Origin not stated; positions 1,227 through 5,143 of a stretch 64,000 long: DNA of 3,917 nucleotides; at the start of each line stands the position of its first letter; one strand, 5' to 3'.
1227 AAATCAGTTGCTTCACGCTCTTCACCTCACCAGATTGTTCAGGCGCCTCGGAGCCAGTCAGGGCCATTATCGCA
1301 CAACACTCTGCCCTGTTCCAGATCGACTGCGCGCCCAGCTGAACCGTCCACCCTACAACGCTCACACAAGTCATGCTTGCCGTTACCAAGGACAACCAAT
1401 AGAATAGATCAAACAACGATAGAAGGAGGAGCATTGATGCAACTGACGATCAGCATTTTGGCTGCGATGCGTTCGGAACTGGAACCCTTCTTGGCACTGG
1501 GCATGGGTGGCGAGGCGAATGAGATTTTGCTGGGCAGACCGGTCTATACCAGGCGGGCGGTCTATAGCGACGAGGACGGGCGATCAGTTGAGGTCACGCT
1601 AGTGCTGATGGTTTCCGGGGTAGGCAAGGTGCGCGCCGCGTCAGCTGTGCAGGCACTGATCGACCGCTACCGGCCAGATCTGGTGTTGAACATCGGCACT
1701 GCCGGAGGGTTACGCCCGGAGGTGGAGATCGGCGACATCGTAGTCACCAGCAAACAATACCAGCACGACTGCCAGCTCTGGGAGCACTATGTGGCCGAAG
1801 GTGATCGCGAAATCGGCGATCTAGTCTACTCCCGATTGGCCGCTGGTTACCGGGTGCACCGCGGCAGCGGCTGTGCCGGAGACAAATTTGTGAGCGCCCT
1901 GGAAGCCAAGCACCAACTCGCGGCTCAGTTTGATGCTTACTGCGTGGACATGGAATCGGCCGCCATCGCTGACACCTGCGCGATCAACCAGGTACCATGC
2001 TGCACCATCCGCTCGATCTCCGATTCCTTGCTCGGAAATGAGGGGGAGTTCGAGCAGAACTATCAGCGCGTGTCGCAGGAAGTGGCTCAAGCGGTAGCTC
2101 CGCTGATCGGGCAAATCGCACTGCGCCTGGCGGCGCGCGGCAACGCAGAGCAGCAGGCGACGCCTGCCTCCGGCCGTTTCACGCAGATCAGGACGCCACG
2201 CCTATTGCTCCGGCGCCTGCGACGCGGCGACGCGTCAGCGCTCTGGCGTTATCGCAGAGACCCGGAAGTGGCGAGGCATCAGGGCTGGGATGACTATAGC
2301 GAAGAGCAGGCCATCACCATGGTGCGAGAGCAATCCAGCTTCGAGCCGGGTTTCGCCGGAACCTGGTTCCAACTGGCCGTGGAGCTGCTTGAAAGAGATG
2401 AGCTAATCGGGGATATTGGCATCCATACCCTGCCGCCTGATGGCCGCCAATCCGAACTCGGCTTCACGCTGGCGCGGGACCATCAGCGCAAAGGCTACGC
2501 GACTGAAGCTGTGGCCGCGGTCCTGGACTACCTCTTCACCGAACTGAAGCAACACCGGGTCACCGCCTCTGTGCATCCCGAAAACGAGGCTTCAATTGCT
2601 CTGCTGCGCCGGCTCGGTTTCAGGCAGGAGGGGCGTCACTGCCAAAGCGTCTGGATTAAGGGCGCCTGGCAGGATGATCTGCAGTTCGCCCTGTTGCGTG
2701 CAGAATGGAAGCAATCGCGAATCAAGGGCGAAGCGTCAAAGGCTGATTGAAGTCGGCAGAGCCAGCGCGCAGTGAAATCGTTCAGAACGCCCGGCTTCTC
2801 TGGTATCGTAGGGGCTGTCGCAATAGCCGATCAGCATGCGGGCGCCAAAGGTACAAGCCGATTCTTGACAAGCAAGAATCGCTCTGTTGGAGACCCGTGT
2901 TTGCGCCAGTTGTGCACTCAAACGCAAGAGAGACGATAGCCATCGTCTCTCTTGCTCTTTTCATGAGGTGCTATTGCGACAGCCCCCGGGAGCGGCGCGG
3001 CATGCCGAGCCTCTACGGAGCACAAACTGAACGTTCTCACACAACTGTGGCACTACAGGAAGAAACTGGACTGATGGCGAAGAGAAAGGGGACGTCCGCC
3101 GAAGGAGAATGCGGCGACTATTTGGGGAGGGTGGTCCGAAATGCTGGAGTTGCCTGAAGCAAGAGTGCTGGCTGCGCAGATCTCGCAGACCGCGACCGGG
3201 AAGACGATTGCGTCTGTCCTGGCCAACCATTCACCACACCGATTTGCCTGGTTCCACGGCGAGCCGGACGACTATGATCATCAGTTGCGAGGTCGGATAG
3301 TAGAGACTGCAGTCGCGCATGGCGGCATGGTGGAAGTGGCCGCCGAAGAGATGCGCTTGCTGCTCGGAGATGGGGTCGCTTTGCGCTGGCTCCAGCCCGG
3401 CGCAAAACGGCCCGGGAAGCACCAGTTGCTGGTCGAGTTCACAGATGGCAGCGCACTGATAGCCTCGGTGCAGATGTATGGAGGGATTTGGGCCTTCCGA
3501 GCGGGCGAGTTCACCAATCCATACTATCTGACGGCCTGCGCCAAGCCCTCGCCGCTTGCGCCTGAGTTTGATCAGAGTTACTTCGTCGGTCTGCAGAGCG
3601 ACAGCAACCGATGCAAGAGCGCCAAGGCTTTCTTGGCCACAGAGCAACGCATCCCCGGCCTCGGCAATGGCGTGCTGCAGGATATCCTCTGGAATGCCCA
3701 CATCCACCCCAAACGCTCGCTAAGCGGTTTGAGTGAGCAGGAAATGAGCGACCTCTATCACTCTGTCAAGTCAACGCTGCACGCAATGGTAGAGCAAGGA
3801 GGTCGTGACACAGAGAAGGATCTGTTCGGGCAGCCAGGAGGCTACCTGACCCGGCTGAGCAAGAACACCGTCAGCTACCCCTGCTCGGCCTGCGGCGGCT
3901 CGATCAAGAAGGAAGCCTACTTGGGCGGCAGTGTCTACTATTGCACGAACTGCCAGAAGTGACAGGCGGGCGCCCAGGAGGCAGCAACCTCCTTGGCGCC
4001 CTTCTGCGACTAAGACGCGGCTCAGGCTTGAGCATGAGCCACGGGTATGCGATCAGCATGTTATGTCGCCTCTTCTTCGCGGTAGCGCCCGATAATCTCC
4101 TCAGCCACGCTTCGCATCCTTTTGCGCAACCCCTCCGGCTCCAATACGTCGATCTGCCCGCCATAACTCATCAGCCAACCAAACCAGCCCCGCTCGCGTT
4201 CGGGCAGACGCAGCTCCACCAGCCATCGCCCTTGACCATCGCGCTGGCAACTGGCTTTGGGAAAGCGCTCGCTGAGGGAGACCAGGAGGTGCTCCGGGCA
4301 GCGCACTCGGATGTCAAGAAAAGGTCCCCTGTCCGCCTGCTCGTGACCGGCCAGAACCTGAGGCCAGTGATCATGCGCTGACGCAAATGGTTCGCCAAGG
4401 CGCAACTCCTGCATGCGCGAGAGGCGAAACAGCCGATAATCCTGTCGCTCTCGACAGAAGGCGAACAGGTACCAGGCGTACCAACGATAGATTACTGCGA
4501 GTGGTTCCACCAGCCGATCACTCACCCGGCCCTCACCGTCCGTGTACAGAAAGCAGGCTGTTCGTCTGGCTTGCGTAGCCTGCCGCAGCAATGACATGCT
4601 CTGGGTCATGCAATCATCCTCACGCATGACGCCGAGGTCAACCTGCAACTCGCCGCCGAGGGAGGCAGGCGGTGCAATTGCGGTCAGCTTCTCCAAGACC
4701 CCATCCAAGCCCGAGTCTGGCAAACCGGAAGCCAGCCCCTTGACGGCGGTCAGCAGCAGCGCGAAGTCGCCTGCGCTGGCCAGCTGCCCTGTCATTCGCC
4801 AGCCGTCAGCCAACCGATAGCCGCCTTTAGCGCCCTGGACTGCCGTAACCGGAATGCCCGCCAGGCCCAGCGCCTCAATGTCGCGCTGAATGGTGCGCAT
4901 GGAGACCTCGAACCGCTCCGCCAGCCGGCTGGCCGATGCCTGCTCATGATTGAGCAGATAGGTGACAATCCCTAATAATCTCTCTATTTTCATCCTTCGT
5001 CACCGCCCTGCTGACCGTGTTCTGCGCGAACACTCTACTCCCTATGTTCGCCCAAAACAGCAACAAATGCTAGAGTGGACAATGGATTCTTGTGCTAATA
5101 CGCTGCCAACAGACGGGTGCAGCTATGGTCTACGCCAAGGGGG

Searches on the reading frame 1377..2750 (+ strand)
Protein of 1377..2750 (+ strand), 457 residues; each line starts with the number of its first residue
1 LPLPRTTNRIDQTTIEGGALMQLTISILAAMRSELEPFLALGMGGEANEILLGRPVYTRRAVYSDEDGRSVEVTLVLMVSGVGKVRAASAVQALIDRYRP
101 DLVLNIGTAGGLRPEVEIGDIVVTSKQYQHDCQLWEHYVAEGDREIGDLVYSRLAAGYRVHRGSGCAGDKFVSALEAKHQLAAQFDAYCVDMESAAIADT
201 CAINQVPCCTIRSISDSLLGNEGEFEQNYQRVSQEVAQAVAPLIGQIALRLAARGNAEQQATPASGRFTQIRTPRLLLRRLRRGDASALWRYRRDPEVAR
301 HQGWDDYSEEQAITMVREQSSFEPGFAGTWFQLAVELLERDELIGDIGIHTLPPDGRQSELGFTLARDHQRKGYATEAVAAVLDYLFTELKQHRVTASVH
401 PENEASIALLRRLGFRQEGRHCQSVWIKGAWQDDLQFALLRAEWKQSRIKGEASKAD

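Call 60: search_protein_families(library=pfam, proteins=[window:1377-2750:+], max_evalue=0.001)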
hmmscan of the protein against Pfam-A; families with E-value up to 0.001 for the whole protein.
window:1377-2750:+ (457 aa): 6 families
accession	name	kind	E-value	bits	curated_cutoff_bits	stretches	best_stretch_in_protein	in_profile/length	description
PF01048.26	PNP_UDP_1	-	2.7e-36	125.6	25.1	1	25-243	2-231/233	Phosphorylase superfamily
PF13302.13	Acetyltransf_3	-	4.2e-33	115.4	25.4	1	275-416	1-138/138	Acetyltransferase (GNAT) domain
PF00583.31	Acetyltransf_1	-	2e-12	47.9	20.7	1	304-415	9-116/116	Acetyltransferase (GNAT) family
PF13420.13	Acetyltransf_4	-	8.4e-09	36.1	24.3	1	278-434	1-153/155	Acetyltransferase (GNAT) domain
PF08445.16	FR47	-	1.1e-07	32.1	22.1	1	365-418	29-80/86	FR47-like protein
PF13523.12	Acetyltransf_8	-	1.5e-05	25.1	27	1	367-420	89-142/145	Acetyltransferase (GNAT) domain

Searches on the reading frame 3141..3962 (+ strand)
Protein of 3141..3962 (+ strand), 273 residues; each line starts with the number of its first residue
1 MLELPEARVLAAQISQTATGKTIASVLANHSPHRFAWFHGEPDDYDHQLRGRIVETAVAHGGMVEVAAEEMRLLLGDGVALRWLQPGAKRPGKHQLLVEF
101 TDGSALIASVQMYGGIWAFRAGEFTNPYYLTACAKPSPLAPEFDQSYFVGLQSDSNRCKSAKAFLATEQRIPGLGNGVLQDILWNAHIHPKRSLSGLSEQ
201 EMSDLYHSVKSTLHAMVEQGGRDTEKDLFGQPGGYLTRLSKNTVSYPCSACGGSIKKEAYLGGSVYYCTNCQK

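Call 60: search_protein_families(library=pfam, proteins=[window:3141-3962:+], max_evalue=0.001)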
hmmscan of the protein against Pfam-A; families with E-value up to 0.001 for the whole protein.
window:3141-3962:+ (273 aa): 2 families
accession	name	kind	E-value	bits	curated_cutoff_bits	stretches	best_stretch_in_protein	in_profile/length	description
PF06831.19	H2TH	-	3.1e-11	43.5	34.7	1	136-224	3-89/93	Formamidopyrimidine-DNA glycosylase H2TH domain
PF01149.29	Fapy_DNA_glyco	-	8e-06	26.9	25.5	1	1-64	1-62/117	Formamidopyrimidine-DNA glycosylase N-terminal domain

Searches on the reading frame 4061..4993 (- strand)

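Call 60: search_protein_families(library=pfam, proteins=[window:4061-4993:-], max_evalue=0.001)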
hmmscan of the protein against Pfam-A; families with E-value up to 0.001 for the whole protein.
window:4061-4993:- (310 aa): 6 families
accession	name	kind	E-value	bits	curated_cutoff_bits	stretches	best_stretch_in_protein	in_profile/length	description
PF13280.12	WYL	-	3.2e-18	65.9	21.8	1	134-198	4-69/70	WYL domain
PF08279.18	HTH_11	-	6.8e-13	48.7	25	1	5-60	1-55/55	HTH domain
PF25583.1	WCX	-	4.2e-09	37.1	23.9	1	227-300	4-75/76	WCX domain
PF19187.6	HTH_PafC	-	2.3e-08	34.3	32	1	2-48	2-48/115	PafC helix-turn-helix domain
PF08220.18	HTH_DeoR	-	8.6e-06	25.8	21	1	7-47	3-43/57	DeoR-like helix-turn-helix domain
PF02082.26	Rrf2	-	1.2e-05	25.9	30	1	6-63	8-67/132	Iron-dependent Transcriptional regulator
